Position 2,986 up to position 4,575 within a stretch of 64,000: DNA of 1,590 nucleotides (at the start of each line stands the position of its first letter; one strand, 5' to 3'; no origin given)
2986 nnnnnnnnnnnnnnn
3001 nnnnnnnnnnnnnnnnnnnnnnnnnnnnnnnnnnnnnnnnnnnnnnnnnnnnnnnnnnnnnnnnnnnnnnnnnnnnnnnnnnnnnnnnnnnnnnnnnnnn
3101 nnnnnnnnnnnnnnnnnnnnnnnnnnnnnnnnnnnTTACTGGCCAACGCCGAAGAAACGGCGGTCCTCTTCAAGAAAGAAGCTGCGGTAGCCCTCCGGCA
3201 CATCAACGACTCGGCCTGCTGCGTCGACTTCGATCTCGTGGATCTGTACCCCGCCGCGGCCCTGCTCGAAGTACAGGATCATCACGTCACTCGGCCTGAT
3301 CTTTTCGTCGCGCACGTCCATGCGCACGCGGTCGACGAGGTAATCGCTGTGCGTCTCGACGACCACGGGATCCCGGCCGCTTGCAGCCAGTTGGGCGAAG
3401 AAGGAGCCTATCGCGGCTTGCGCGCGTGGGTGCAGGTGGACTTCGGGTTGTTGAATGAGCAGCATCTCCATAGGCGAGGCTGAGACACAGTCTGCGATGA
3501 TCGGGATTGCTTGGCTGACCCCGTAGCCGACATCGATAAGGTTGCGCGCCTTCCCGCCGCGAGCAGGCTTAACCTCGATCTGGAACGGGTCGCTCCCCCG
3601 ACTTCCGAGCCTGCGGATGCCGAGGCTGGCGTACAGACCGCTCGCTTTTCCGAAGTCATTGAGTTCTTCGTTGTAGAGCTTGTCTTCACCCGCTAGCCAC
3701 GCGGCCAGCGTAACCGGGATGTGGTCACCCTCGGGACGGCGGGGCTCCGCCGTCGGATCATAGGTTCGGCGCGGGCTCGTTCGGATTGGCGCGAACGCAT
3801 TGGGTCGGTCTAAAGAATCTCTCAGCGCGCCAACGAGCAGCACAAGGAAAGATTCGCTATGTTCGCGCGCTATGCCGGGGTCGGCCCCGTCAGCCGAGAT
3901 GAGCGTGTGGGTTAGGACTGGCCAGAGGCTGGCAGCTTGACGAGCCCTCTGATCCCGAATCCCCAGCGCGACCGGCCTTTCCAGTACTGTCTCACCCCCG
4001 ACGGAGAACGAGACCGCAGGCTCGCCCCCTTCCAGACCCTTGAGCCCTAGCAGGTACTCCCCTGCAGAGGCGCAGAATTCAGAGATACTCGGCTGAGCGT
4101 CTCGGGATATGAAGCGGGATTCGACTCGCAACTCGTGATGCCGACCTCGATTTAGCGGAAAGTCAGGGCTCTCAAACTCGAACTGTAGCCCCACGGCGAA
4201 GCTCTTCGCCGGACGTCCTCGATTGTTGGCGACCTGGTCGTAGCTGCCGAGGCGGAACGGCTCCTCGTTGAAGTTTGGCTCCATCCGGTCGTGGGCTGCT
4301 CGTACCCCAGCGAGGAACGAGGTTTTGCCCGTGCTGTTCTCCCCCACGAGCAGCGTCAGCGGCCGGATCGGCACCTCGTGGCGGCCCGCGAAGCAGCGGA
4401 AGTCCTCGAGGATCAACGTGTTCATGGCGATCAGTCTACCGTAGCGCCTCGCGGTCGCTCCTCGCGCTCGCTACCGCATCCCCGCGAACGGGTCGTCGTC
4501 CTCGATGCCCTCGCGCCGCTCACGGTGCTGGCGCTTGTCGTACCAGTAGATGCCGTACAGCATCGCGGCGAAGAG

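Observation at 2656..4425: Translationally coupled ATPase + PIN-like gene pair: candidate antiphage / abortive-infection module with a catalytically odd ATPase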

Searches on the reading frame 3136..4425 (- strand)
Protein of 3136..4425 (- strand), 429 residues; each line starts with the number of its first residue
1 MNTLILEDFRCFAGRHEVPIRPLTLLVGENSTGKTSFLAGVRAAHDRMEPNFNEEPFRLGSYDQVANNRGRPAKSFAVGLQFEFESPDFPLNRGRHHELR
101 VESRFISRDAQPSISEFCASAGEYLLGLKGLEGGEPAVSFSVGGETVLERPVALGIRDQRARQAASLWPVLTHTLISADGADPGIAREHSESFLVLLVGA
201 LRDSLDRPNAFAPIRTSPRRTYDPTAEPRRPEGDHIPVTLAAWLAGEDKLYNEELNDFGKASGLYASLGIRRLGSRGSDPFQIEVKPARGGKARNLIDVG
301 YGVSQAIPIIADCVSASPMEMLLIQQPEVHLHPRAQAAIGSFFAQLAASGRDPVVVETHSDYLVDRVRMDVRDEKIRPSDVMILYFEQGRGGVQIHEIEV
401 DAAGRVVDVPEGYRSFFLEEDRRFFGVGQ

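Call 4: search_protein_families(library=pfam, proteins=[window:3136-4425:-], max_evalue=1)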
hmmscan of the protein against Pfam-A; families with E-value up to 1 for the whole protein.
window:3136-4425:- (429 aa): 8 families
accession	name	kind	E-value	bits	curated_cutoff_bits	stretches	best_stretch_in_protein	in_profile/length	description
PF13175.12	AAA_15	-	9.1e-17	62.2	32.1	2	278-364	283-374/374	AAA ATPase domain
PF13304.12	AAA_21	-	4.4e-14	53.7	27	1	288-365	227-304/304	AAA domain, putative AbiEii toxin, Type IV TA system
PF13476.12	AAA_23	-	0.0012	20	27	1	4-44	2-42/201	AAA domain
PF12476.13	DUF3696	-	0.0028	18.3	22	1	376-412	1-40/52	Protein of unknown function (DUF3696)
PF11398.14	DUF2813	-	0.027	14.3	21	0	321-371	286-332/372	Protein of unknown function (DUF2813)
PF02463.25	SMC_N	-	0.032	14.1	40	1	2-41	3-44/220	RecF/RecN/SMC N terminal domain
PF13555.12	AAA_29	-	0.077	13.2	27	1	9-38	9-39/61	P-loop containing region of AAA domain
PF09476.15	Pilus_CpaD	-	0.16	12.1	31.1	1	323-363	44-84/200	Pilus biogenesis CpaD protein (pilus_cpaD)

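Call 5: search_protein_families(library=padloc, proteins=[window:3136-4425:-], max_evalue=1)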
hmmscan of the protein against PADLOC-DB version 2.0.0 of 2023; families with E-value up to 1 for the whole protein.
window:3136-4425:- (429 aa): 105 families (the best 25 are shown)
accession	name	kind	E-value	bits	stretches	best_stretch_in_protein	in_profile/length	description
PDLC03878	NsnB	-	1.7e-45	154.3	2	278-413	196-331/345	-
PDLC04707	PDC-M55A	-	6.9e-31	105.7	2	293-422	273-407/421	-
PDLC04148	HEC-03B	-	3e-24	83.9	1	160-413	173-433/458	-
PDLC02979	AriA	-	2.8e-18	64.9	2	286-364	290-373/373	-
PDLC02980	AriA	-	6.7e-15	53.8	2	288-365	227-304/304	-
PDLC04178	HEC-01A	-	3.1e-14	50.8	2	4-101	12-103/399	-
PDLC00067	GajA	-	3.3e-12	43.7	2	6-64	10-67/604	AAA ATPase domain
PDLC00091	GajA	-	1.7e-11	41.7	2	317-370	295-348/627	AAA ATPase domain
PDLC02358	Old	-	3.9e-11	40.5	2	318-367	284-332/578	Old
PDLC00096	GajA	-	4.2e-11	40.3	2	319-370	289-343/630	AAA ATPase domain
PDLC04033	PD-T4-4_A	-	7.5e-11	39.9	1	315-365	322-371/460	-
PDLC04175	HEC-01A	-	1.1e-09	35.8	2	2-110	7-114/363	-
PDLC00062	GajA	-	3.2e-09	33.8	2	310-369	294-349/639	AAA ATPase domain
PDLC04177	HEC-01A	-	3.7e-09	34.1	2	314-368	292-344/393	-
PDLC00094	GajA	-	1.2e-08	31.9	2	5-84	7-83/569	AAA ATPase domain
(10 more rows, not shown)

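Call 6: search_protein_families(library=ncbifam, proteins=[window:3136-4425:-], max_evalue=1)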
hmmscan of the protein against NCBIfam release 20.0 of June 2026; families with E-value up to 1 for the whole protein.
window:3136-4425:- (429 aa): 6 families
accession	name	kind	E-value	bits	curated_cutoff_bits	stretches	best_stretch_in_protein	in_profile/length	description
NF047739.1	antiphage_MADS3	equivalog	5.9e-05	22.4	420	1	6-42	7-42/427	methylation-associated defense system AAA family ATPase MAD3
NF053563.1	Rkd4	equivalog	0.00017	19.9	860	1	2-41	4-43/747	arcadin-4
TIGR00611.2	recf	equivalog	0.0018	17.5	172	1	2-39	2-39/339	DNA replication/repair protein RecF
NF041760.1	PtuA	equivalog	0.0065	15.4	500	1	2-42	53-93/524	retron Ec78 anti-phage system effector ATPase PtuA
NF045487.1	ASRP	equivalog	0.023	13.3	300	1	21-44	13-37/593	archaea-specific SMC-related protein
TIGR03185.1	DNA_S_dndD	equivalog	0.38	9.1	245.85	1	2-42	4-49/650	DNA sulfur modification protein DndD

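Call 8: find_homologous_proteins(query=window:3136-4425:-, max_evalue=1e-10)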
Query window:3136-4425:- (429 aa): 7652 proteins with E <= 1e-10 among 8000 candidates; the best 120 are listed.
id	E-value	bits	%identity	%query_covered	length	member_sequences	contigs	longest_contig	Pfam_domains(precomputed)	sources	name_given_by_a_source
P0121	1.5e-282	955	99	100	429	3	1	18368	PF13175.13,PF13304.13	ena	-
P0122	5.5e-226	768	81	100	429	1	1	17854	PF13175.13,PF13304.13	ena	-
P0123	1.3e-223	760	81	100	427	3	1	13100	PF13175.13,PF13304.13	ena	-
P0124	1.7e-222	757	80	100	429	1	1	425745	PF13175.13,PF13304.13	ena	-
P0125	1.6e-210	717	77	100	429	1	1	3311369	PF13175.13,PF13304.13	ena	-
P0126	6.6e-208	709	75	100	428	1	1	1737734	PF13175.13,PF13304.13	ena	-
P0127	5.2e-200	683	73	100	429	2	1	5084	PF13175.13,PF13476.13,PF13304.13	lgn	-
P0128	2.7e-199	680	73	100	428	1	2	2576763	PF13175.13,PF13304.13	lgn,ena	-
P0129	2.8e-199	680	73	100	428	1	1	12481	PF13175.13,PF13304.13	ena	-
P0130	2.2e-196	671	72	100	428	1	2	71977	PF13175.13,PF13304.13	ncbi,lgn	-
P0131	2.5e-194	664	71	100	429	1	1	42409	PF13175.13,PF13304.13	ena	-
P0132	7.8e-192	656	70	100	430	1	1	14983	PF13175.13,PF13304.13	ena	-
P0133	1.4e-191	655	71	100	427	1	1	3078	PF13175.13,PF13304.13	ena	-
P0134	9.3e-191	652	70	100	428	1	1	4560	PF13175.13,PF13304.13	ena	-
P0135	1.4e-190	652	69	100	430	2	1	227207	PF13175.13,PF13304.13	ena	-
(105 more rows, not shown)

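Call 15: find_encoding_contigs(protein=P0121, flank=10000, max_places=3)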
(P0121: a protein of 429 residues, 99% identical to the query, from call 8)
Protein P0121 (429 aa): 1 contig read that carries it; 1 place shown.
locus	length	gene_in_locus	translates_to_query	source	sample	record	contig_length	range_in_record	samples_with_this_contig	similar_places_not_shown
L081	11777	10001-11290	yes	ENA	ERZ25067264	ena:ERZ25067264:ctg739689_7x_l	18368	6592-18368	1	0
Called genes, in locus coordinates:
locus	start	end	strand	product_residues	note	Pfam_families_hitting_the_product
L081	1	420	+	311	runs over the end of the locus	PF00206:Lyase_1, PF14698:ASL_C2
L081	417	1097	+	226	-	PF00834:Ribul_P_3_epim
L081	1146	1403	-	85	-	PF00830:Ribosomal_L28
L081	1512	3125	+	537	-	PF02734:Dak2, PF21645:FakA-like_M, PF13684:FakA-like_C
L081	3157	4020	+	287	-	PF02645:DegV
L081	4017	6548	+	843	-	PF17191:RecG_wedge, PF01336:tRNA_anti-codon (weak), PF00270:DEAD, PF04851:ResIII (weak), PF00271:Helicase_C, PF19833:RecG_dom3_C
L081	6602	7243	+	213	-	PF10544:T5orf172, PF13455:MUG113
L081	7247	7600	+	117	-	PF08713:DNA_alkylation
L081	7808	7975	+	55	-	PF08713:DNA_alkylation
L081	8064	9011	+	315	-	PF05598:DUF772, PF01609:DDE_Tnp_1, PF13612:DDE_Tnp_1_3 (faint)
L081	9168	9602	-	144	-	PF01243:PNPOx_N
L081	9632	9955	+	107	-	-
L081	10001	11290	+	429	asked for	PF13175:AAA_15 (weak), PF13304:AAA_21, PF13175:AAA_15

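Call 22: search_solved_structures(query=window:3139-4425:-, max_evalue=0.01, show_alignments=3)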
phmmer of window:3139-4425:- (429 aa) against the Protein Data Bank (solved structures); distinct sequences matched with E-value up to 0.01: 1.
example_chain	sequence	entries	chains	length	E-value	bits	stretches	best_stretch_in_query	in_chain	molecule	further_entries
6p74_A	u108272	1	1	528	3.3e-06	29.4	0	318-372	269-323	Putative ATP-dependent endonuclease of the OLD family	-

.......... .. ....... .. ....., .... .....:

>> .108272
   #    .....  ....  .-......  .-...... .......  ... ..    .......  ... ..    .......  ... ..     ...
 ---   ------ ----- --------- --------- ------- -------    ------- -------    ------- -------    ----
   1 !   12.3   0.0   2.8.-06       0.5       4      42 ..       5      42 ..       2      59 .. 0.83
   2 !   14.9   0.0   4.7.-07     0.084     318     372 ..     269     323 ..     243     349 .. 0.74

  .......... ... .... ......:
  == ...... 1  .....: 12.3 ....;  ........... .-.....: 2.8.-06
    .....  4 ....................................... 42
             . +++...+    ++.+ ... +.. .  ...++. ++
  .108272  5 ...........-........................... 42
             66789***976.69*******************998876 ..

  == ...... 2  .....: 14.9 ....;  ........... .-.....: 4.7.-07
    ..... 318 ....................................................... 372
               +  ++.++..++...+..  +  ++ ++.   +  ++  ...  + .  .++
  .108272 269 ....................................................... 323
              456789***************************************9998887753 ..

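Call 55: search_dna_similar(query=window:3139-4425:-, collection=plasmids, mode=protein, max_evalue=1e-10, max_rows=25)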
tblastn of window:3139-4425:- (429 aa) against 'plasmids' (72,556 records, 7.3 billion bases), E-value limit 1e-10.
Records with a match: 49; places in all: 49; records where one place covers at least 80% of the query: 8.
Best place of each record, by identity: <60% 49.
By first word of the organism name: Bacillus 8; Aeromonas 6; Acinetobacter 5; Nostoc 5; Rhodococcus 2; Methylocella 2; Photobacterium 2; Burkholderia 2; Azotobacter 1; Lacticaseibacillus 1; and 15 more.
By predicted mobility (MOB-suite, as given by PLSDB): non-mobilizable 29; conjugative 10; mobilizable 10.
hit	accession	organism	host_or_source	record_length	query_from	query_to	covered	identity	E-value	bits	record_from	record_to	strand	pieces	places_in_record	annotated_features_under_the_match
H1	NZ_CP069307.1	Rhodococcus aetherivorans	monoisolate,Minnesota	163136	4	413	96%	27.5%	1e-23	111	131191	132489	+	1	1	DUF3696 domain-containing protein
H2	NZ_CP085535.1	Aeromonas salmonicida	Brook charr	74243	1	413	96%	22.5%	6e-18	94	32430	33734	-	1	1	DUF3696 domain-containing protein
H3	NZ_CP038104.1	Aeromonas salmonicida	Salvelinus fontinalis,whole organism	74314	1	413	96%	22.5%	6e-18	94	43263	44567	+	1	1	DUF3696 domain-containing protein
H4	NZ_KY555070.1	Aeromonas salmonicida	-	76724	1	413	96%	22.5%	6e-18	94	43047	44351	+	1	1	DUF3696 domain-containing protein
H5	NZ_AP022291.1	Aeromonas veronii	-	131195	1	413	96%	22.5%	8e-16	87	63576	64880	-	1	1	DUF3696 domain-containing protein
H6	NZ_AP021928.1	Aeromonas caviae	-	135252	1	413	96%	22.5%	8e-16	87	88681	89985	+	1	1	DUF3696 domain-containing protein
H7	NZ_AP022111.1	Aeromonas caviae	-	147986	1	413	96%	22.5%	8e-16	87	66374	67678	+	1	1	DUF3696 domain-containing protein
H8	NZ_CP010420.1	Azotobacter chroococcum NCIMB 8003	cell culture,soil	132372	1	413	96%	22.5%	6e-20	100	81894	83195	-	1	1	DUF3696 domain-containing protein | DEAD/DEAH box helicase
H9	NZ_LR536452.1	Methylocella tundrae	-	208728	196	425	54%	27.5%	2e-14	83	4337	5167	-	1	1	AAA family ATPase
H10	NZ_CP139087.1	Methylocella tundrae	Single cell,tundra wetland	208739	196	425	54%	27.5%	2e-14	83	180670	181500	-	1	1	AAA family ATPase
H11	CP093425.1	Bacillus pacificus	cell culture,sufu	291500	212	421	49%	29.6%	3e-17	92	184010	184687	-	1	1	DUF3696 domain-containing protein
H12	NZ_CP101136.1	Bacillus paranthracis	single cell,soil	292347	212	421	49%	29.6%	3e-17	92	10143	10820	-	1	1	DUF3696 domain-containing protein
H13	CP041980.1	Bacillus paranthracis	Homo sapiens,stool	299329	212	421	49%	29.6%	3e-17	92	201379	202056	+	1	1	DUF3696 domain-containing protein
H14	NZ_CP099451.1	Bacillus pacificus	chicken,assembly Genome,intestine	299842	212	421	49%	29.6%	3e-17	92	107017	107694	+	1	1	DUF3696 domain-containing protein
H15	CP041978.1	Bacillus pacificus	Homo sapiens,stool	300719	212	421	49%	29.6%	3e-17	92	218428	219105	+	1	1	DUF3696 domain-containing protein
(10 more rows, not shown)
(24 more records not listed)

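Call 56: get_annotated_region(hit=H1, flank=4000)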
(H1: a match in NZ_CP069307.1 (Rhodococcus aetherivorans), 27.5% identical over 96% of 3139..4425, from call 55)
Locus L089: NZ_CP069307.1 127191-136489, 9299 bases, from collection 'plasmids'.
description: Rhodococcus aetherivorans isolate PSBB011 plasmid unnamed, complete sequence
organism: Rhodococcus aetherivorans (NCBI taxid 191292)
taxonomy: Bacteria; Actinomycetota; Actinomycetes; Mycobacteriales; Nocardiaceae; Rhodococcus; Rhodococcus aetherivorans
host: -; source: monoisolate,Minnesota; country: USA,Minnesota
typing (MOB-suite, as given by PLSDB): conjugative; relaxase MOBF; mating-pair formation MPF_T
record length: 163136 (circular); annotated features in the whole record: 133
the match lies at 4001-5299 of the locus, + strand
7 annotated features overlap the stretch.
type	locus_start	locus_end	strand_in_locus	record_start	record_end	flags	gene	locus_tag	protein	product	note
CDS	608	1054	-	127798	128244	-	-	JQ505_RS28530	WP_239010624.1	ABC transporter permease subunit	GO:0055085 - transmembrane transport [Evidence IEA]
CDS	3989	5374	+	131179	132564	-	-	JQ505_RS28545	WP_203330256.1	DUF3696 domain-containing protein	-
CDS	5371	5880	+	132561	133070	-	-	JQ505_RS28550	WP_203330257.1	hypothetical protein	-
CDS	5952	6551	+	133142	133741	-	-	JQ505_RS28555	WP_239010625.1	RNA ligase family protein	-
CDS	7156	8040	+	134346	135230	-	-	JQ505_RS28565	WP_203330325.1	nucleotide-binding protein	-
CDS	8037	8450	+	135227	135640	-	-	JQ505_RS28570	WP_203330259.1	hypothetical protein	-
CDS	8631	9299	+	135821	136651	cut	-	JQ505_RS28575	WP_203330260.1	hypothetical protein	-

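Call 57: get_annotated_region(hit=H2, flank=4000)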
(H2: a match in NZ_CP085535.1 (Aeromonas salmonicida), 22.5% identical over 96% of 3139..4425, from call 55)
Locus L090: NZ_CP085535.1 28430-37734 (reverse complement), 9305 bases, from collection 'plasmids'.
description: Aeromonas salmonicida subsp. salmonicida strain 890054 plasmid pAsa9-like, complete sequence
organism: Aeromonas salmonicida (NCBI taxid 29491)
taxonomy: Bacteria; Pseudomonadota; Gammaproteobacteria; Aeromonadales; Aeromonadaceae; Aeromonas; Aeromonas salmonicida
host: -; source: Brook charr; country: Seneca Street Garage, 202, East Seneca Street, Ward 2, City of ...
typing (MOB-suite, as given by PLSDB): conjugative; replicon rep_cluster_1169; relaxase MOBF; mating-pair formation MPF_F
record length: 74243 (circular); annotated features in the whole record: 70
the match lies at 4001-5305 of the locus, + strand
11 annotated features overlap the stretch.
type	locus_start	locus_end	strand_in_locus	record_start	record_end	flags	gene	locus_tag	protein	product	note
CDS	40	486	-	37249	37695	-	radC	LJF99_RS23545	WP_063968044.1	DNA repair protein RadC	GO:0006281 - DNA repair [Evidence IEA]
CDS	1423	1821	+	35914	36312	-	-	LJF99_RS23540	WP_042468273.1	DUF6088 family protein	-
CDS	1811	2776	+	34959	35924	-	-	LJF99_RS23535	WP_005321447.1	nucleotidyl transferase AbiEii/AbiGii toxin family protein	-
CDS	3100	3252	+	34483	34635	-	-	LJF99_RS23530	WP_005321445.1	Hok/Gef family protein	-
CDS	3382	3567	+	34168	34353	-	-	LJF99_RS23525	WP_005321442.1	hypothetical protein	-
CDS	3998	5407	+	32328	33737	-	-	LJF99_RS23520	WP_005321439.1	DUF3696 domain-containing protein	-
CDS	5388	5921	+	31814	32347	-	-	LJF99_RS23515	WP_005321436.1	hypothetical protein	-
CDS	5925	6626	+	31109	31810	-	-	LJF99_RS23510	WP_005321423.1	RNA ligase family protein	-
CDS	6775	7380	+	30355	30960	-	-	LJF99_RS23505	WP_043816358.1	recombinase family protein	GO:0006310 - DNA recombination [Evidence IEA]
CDS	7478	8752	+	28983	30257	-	-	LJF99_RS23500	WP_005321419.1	metallophosphoesterase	-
CDS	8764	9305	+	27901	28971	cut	-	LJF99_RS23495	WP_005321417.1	GTPase-associated system all-helical protein GASH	-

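Call 58: get_annotated_region(hit=H8, flank=4000)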
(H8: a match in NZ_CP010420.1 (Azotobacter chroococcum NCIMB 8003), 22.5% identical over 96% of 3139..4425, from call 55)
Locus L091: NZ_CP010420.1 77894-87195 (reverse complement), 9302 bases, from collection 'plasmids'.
description: Azotobacter chroococcum NCIMB 8003 plasmid pAcX50e, complete sequence
organism: Azotobacter chroococcum NCIMB 8003 (NCBI taxid 1328314)
taxonomy: Bacteria; Pseudomonadota; Gammaproteobacteria; Pseudomonadales; Pseudomonadaceae; Azotobacter; Azotobacter chroococcum; Azotobacter chroococcum NCIMB 8003
host: -; source: cell culture,soil; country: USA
typing (MOB-suite, as given by PLSDB): mobilizable; replicon rep_cluster_1301; relaxase MOBH
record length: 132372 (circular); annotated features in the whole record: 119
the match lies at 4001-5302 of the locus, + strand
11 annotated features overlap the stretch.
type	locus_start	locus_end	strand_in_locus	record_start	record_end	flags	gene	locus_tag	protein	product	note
CDS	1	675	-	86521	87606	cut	-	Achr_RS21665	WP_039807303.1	IS5 family transposase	-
CDS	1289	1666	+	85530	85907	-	-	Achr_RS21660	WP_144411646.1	hypothetical protein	-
CDS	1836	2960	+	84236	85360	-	-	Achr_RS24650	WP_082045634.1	DUF3800 domain-containing protein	-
CDS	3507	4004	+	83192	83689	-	-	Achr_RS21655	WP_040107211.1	DEAD/DEAH box helicase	-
CDS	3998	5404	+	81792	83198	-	-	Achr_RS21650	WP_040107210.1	DUF3696 domain-containing protein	-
CDS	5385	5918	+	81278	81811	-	-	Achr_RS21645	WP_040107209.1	hypothetical protein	-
CDS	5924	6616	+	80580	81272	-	-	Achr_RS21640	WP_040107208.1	RNA ligase family protein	-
CDS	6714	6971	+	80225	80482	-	-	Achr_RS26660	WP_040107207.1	hypothetical protein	-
CDS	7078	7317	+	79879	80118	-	-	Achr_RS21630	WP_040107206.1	hypothetical protein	-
CDS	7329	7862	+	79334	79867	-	-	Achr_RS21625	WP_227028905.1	hypothetical protein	-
CDS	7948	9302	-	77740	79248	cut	-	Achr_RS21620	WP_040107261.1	3'-5' exonuclease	-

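Call 59: search_protein_families(library=pfam, proteins=[L089:5371-5877:+, L090:5388-5918:+, L091:5385-5915:+, L089:5952-6548:+, L089:3989-5371:+, L090:3998-5404:+], max_evalue=0.1)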
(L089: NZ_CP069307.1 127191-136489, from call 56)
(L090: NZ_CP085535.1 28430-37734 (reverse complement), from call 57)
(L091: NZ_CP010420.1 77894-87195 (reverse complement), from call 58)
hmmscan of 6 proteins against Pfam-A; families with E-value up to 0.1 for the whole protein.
L089:5371-5877:+ (169 aa): 0 families

L090:5388-5918:+ (177 aa): 0 families

L091:5385-5915:+ (177 aa): 0 families

L089:5952-6548:+ (199 aa): 1 family
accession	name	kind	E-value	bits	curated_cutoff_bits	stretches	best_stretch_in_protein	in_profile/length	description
PF09414.15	RNA_ligase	-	1.3e-32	113.7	27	1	15-173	3-171/171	RNA ligase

L089:3989-5371:+ (461 aa): 6 families
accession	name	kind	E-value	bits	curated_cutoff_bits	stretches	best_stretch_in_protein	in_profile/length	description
PF13175.12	AAA_15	-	2.3e-20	74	32.1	2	296-387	287-373/374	AAA ATPase domain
PF13304.12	AAA_21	-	1.7e-19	71.4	27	2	306-388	227-303/304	AAA domain, putative AbiEii toxin, Type IV TA system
PF12476.13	DUF3696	-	1.2e-06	29.1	22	1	401-444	2-48/52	Protein of unknown function (DUF3696)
PF13476.12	AAA_23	-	5.3e-05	24.4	27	1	4-43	1-40/201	AAA domain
PF02463.25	SMC_N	-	0.00029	20.8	40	1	3-42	3-44/220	RecF/RecN/SMC N terminal domain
PF13555.12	AAA_29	-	0.028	14.6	27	1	3-38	2-38/61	P-loop containing region of AAA domain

L090:3998-5404:+ (469 aa): 5 families
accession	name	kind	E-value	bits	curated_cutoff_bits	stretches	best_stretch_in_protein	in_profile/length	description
PF13175.12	AAA_15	-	1.8e-23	84.2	32.1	2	249-386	240-373/374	AAA ATPase domain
PF13304.12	AAA_21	-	5.3e-16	60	27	1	24-387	1-303/304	AAA domain, putative AbiEii toxin, Type IV TA system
PF12476.13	DUF3696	-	2.6e-10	40.8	22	1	400-444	2-49/52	Protein of unknown function (DUF3696)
PF13476.12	AAA_23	-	4.2e-05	24.7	27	1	5-38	2-35/201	AAA domain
PF02463.25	SMC_N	-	0.0012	18.7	40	1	1-40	1-42/220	RecF/RecN/SMC N terminal domain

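Call 62: search_protein_representatives(protein=window:3139-4425:-)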
Query: 429 residues. Proteins with E-value up to 0.001 (for the whole library): 18200; up to 1e-10: 11263; up to 1e-30: 1239. The best 150 are listed.
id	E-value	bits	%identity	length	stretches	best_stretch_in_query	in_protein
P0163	1.7e-139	481.7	58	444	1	1-427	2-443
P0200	1.5e-115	402.8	56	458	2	96-427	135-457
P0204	3.0e-109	382.1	59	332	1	99-427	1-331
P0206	7.5e-106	370.9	49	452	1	1-426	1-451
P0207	2.5e-103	362.5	54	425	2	206-426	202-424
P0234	3.2e-95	335.9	47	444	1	1-429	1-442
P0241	1.6e-94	333.6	48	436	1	5-427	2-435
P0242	5.2e-94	331.9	45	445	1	1-424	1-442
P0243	8.0e-94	331.2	45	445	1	1-427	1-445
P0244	5.2e-93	328.6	44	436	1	1-427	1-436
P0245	5.6e-93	328.5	46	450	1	3-427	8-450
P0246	5.6e-93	328.5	44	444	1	1-427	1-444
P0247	1.1e-92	327.5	45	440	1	1-427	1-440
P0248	1.4e-92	327.1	44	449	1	1-427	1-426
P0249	2.4e-92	326.4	47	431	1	1-426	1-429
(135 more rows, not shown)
